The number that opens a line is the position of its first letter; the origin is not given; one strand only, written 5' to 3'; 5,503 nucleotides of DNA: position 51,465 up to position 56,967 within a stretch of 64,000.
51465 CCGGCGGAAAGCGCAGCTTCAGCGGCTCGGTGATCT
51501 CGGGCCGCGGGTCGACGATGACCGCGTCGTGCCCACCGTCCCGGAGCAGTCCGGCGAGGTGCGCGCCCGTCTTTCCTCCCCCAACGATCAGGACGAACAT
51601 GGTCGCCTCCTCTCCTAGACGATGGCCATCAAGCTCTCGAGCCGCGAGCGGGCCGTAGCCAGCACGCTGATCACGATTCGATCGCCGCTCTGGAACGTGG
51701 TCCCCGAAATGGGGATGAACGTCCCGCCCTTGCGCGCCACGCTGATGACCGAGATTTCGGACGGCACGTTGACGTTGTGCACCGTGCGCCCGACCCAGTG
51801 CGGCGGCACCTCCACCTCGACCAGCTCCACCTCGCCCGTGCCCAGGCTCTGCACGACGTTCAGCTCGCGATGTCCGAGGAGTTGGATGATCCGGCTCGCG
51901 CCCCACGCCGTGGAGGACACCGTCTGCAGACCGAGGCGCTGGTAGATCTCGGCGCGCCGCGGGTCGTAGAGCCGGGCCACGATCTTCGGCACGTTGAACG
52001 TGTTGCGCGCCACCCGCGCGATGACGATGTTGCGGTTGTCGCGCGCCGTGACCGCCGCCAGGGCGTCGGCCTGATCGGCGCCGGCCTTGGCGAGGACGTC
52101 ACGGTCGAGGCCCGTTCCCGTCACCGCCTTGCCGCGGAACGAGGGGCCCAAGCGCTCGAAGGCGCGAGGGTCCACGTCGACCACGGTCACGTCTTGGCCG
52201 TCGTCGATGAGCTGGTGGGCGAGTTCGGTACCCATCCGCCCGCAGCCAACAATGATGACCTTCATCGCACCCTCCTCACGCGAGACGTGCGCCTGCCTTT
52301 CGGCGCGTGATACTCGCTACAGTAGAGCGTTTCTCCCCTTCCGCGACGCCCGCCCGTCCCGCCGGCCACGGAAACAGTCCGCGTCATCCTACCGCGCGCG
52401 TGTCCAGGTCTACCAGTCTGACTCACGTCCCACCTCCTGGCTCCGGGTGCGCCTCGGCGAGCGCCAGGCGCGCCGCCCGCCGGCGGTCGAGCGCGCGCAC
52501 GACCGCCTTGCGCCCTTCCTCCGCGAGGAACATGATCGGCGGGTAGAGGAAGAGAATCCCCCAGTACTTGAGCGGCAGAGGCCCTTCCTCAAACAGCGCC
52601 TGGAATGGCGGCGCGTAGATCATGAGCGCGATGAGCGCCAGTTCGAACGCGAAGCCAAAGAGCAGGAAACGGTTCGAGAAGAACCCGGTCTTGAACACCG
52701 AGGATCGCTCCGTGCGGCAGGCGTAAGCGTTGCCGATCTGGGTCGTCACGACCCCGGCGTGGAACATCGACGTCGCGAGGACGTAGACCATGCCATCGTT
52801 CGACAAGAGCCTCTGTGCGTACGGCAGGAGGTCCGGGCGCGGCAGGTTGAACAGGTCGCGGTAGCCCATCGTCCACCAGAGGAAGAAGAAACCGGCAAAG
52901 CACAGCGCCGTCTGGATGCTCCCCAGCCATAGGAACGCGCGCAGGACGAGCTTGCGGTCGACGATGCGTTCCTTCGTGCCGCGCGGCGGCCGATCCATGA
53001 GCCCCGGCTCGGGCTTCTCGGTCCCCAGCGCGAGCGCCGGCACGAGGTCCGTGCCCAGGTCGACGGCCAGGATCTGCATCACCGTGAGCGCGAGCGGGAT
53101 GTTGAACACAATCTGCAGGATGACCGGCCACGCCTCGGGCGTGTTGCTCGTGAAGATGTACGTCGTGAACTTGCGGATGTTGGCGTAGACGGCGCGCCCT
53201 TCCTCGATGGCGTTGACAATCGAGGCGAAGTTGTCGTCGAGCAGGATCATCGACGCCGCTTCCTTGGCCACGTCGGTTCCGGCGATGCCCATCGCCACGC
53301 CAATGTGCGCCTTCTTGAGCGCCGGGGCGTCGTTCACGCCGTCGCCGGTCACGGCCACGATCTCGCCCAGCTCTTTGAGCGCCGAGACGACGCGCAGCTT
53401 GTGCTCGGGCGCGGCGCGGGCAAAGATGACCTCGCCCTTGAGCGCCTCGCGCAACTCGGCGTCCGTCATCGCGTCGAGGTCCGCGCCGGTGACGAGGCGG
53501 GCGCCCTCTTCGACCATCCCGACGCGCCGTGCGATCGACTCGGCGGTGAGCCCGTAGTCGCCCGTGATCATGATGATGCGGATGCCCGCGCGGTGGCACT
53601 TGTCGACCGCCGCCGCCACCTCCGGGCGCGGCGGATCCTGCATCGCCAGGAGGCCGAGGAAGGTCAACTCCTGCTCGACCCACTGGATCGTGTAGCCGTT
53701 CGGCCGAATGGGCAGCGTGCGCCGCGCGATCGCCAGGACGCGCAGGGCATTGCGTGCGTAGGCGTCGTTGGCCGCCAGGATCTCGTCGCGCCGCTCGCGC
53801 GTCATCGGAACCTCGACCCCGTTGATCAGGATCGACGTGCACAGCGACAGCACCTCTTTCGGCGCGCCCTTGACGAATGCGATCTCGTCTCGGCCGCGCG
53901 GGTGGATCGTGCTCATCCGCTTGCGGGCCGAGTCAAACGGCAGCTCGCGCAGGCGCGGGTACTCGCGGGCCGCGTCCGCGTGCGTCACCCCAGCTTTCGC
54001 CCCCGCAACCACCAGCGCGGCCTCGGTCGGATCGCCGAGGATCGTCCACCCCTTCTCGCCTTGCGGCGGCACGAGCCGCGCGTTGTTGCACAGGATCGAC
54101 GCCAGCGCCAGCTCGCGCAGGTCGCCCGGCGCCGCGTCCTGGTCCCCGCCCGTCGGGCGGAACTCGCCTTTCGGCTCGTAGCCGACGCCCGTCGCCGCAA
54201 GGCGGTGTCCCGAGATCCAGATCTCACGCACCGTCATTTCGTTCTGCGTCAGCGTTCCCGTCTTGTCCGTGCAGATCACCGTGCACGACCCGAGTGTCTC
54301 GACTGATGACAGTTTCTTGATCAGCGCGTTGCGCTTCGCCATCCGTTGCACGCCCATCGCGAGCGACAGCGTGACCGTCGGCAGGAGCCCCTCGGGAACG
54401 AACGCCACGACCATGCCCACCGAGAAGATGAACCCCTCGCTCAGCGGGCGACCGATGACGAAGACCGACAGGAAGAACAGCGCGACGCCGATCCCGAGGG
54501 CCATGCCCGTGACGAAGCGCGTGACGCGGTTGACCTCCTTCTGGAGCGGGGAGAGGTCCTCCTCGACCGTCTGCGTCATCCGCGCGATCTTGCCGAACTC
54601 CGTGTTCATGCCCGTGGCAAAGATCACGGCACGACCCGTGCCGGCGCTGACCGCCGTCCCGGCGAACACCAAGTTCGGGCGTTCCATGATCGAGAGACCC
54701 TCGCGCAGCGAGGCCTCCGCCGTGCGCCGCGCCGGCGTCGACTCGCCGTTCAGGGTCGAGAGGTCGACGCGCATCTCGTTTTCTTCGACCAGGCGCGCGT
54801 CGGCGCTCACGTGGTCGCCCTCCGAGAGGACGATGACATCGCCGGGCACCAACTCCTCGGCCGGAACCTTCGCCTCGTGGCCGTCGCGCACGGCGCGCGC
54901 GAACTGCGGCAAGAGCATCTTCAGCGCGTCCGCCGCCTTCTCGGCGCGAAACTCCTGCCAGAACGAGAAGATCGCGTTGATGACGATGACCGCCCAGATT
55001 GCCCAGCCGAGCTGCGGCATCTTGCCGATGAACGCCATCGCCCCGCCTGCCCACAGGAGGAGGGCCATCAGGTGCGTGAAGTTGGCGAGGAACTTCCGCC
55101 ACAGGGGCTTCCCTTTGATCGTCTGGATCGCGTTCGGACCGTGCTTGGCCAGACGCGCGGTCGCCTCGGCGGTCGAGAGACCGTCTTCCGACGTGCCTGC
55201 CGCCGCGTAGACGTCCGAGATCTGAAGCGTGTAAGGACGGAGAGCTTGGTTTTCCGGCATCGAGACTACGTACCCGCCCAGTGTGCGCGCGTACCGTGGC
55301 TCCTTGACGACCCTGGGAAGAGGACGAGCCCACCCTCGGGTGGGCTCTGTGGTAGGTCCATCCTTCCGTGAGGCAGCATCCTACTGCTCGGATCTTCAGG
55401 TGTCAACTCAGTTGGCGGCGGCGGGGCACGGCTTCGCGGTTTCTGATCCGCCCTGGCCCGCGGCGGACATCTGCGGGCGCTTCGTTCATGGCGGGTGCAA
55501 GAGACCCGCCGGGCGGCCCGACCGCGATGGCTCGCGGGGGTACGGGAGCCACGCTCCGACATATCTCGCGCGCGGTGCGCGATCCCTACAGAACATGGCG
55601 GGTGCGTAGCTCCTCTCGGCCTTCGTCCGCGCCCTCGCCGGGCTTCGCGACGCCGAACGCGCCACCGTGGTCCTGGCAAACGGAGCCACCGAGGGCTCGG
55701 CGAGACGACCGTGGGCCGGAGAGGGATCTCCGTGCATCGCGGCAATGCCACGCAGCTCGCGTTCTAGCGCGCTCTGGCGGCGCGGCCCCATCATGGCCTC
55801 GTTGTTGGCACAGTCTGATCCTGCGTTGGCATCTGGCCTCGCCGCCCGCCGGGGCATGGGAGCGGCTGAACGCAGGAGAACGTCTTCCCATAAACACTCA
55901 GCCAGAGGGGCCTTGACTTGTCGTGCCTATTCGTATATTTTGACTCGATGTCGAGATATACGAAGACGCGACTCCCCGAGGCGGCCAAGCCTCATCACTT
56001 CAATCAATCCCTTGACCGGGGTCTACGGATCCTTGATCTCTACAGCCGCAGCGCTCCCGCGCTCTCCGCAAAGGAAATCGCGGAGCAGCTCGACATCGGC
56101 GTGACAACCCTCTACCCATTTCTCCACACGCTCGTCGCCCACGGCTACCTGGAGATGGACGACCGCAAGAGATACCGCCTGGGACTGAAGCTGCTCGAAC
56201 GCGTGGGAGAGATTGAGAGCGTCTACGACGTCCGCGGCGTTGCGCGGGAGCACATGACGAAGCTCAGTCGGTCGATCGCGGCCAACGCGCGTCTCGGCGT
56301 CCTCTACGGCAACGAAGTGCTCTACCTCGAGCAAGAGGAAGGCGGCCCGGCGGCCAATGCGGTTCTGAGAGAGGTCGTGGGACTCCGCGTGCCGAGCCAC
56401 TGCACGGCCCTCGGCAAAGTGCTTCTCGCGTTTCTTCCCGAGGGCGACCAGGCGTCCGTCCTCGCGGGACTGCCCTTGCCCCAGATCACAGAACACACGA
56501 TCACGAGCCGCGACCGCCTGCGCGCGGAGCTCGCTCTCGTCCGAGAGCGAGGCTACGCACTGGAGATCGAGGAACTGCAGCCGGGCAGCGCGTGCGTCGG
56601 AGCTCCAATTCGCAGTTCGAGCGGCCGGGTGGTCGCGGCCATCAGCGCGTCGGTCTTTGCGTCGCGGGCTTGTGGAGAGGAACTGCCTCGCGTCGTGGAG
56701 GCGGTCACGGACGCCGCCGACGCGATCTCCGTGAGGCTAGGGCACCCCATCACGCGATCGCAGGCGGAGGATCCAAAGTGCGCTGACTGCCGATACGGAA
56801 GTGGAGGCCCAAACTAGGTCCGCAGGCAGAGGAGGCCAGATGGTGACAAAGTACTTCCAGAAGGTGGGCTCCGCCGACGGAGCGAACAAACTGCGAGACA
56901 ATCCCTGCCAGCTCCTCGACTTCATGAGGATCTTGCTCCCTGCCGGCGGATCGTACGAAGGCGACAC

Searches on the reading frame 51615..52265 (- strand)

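Call 35: search_protein_families(library=pfam, proteins=[window:51615-52265:-], max_evalue=0.00001)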
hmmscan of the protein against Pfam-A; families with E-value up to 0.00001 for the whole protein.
window:51615-52265:- (216 aa): 2 families
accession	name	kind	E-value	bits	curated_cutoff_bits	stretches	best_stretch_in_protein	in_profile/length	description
PF02254.24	TrkA_N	-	8.2e-28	97.5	23.8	1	3-118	1-115/116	TrkA-N domain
PF02080.26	TrkA_C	-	4.4e-09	36.5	27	1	148-210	1-67/71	TrkA-C domain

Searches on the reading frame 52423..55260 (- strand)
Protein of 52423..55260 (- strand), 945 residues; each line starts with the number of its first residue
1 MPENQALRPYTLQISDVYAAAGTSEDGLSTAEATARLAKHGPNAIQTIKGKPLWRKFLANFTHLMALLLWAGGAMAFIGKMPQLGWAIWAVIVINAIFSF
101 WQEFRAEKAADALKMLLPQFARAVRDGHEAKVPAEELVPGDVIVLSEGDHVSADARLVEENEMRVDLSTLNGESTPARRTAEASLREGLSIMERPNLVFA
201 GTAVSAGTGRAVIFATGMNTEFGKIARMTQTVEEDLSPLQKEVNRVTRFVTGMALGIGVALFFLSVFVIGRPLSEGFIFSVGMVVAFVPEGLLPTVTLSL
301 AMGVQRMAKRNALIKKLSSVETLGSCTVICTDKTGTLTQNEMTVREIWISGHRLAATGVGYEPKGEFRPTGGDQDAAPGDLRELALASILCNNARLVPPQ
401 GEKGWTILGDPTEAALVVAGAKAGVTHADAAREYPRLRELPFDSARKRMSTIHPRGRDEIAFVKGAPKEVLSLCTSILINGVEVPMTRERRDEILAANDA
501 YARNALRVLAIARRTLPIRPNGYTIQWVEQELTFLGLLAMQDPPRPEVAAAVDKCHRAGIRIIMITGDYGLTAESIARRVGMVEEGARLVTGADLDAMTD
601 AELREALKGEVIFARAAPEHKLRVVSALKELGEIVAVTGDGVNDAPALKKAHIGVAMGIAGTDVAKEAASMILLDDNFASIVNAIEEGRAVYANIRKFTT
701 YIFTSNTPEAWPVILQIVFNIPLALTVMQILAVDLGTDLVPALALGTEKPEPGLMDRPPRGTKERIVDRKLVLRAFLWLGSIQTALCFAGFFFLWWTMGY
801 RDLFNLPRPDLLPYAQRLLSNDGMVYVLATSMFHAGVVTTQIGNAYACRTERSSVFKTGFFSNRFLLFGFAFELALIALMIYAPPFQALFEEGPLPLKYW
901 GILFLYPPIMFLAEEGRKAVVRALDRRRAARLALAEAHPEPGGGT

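Call 35: search_protein_families(library=pfam, proteins=[window:52423-55260:-], max_evalue=0.00001)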
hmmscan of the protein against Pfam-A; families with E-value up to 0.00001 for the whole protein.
window:52423-55260:- (945 aa): 6 families
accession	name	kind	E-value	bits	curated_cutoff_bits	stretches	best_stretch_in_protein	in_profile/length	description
PF00689.26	Cation_ATPase_C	-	3.6e-48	164.1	27.3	1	722-919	1-174/175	Cation transporting ATPase, C-terminus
PF00122.25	E1-E2_ATPase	-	2.5e-46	157.9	28.1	1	116-310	2-181/181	E1-E2 ATPase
PF13246.12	Cation_ATPase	-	5.7e-23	81.2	21.7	1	389-477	1-91/91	Cation transport ATPase (P-type)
PF00702.32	Hydrolase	-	9.6e-20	72.2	26.4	1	328-652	3-191/191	haloacid dehalogenase-like hydrolase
PF00690.31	Cation_ATPase_N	-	1.5e-16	60.3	20.4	1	11-75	3-68/69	Cation transporter/ATPase, N-terminus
PF12710.13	HAD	-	5.3e-07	30.7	27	1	505-649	51-189/189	haloacid dehalogenase-like hydrolase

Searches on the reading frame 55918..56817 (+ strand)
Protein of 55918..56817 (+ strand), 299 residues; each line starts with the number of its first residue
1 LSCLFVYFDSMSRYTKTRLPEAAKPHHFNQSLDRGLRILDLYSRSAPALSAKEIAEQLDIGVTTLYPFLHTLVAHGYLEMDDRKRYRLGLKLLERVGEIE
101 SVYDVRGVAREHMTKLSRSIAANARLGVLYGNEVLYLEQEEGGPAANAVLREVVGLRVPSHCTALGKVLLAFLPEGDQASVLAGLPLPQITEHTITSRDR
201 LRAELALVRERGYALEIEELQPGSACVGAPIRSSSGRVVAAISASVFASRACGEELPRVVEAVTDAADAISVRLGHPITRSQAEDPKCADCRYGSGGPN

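Call 35: search_protein_families(library=pfam, proteins=[window:55918-56817:+], max_evalue=0.00001)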
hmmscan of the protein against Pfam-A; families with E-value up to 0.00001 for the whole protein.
window:55918-56817:+ (299 aa): 2 families
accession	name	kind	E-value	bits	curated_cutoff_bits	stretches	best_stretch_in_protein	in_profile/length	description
PF01614.24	IclR_C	-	6.2e-42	143.5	24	1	102-271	6-173/174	Bacterial transcriptional regulator IclR C-terminal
PF09339.16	HTH_IclR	-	2.1e-12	47.1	22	1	31-81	1-51/52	IclR helix-turn-helix domain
